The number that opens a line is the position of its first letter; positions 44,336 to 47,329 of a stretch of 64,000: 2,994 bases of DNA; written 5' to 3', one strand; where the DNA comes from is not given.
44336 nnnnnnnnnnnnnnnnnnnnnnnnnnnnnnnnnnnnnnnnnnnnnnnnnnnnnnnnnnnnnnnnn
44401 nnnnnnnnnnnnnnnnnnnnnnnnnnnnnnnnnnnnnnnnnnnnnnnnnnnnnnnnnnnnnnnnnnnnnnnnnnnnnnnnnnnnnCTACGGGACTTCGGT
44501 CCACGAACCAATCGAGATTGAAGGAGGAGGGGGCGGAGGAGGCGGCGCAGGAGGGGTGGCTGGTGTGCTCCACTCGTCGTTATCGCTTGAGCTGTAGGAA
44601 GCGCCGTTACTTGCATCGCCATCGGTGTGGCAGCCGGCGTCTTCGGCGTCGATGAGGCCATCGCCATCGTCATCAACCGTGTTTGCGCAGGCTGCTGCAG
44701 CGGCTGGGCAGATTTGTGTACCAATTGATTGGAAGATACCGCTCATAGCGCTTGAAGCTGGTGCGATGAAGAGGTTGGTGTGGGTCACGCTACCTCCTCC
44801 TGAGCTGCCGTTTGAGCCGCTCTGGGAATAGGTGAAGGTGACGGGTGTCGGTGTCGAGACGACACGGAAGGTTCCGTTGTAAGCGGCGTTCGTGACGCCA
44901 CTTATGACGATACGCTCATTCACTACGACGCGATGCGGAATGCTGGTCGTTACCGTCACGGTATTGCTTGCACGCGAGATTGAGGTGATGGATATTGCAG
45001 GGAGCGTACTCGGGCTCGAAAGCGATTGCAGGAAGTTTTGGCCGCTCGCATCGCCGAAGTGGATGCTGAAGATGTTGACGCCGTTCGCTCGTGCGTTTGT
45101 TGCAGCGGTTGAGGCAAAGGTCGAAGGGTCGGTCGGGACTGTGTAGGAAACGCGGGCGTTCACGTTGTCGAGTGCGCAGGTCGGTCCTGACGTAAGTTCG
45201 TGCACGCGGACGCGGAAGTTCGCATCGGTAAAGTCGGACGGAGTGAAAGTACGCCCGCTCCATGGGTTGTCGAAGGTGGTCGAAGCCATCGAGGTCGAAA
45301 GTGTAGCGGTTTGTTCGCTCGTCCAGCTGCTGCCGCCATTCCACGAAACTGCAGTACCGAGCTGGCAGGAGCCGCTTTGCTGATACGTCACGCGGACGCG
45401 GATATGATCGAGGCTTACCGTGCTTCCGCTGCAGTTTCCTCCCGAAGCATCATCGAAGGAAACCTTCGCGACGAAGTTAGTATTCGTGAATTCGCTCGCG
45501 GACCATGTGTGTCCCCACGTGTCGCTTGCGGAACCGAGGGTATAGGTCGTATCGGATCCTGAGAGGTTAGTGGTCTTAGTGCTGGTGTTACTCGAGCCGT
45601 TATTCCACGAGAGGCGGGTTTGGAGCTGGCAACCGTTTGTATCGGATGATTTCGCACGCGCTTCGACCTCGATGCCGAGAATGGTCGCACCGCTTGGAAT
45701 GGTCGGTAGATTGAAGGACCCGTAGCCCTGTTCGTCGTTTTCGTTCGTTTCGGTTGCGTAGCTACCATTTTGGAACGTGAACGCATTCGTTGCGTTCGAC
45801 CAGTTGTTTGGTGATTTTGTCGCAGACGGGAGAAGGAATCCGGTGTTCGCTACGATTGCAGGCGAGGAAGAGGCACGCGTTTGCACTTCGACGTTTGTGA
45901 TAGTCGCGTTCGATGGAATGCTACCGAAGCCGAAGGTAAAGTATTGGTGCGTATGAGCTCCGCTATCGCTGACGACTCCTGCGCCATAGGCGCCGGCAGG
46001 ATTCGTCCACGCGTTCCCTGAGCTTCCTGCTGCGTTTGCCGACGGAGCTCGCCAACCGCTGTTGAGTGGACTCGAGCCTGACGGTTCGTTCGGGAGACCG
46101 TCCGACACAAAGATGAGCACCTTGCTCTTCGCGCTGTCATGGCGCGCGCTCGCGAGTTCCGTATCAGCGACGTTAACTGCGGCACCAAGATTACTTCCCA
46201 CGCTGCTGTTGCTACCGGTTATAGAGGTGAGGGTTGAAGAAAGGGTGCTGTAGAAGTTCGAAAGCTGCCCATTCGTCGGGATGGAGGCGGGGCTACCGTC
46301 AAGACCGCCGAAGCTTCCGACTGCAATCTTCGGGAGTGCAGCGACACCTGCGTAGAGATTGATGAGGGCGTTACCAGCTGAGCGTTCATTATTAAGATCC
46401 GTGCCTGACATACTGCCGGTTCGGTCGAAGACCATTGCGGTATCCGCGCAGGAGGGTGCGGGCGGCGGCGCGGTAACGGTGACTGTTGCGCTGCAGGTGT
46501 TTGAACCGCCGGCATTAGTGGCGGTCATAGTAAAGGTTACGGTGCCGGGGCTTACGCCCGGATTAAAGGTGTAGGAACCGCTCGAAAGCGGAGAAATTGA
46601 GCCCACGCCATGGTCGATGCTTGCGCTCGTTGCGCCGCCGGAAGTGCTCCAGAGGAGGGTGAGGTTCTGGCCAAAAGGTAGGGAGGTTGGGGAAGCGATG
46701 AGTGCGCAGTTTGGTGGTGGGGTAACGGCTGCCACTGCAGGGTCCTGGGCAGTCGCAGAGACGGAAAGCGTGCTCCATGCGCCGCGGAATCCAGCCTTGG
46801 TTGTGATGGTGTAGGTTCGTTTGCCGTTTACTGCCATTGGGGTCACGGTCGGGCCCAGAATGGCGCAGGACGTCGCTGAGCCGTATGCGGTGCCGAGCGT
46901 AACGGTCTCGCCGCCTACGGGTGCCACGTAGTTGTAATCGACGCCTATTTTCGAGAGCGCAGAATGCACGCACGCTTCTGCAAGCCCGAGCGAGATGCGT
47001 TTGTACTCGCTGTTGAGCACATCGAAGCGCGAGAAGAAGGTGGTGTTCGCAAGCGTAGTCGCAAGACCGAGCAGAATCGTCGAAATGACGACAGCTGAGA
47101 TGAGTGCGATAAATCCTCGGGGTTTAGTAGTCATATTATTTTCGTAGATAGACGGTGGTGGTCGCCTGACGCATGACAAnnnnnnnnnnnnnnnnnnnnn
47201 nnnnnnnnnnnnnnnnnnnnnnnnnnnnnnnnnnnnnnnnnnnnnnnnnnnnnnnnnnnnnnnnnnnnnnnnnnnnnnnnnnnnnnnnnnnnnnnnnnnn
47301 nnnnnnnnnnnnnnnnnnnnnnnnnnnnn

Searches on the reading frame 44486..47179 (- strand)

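Call 61: search_protein_families(library=pfam, proteins=[window:44486-47179:-], max_evalue=0.00001)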
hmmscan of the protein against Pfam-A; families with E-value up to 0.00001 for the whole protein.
window:44486-47179:- (897 aa): 1 family
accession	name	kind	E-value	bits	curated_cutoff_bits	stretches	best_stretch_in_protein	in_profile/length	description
PF00092.34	VWA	-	1.2e-06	29.4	23.8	0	248-365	3-117/174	von Willebrand factor type A domain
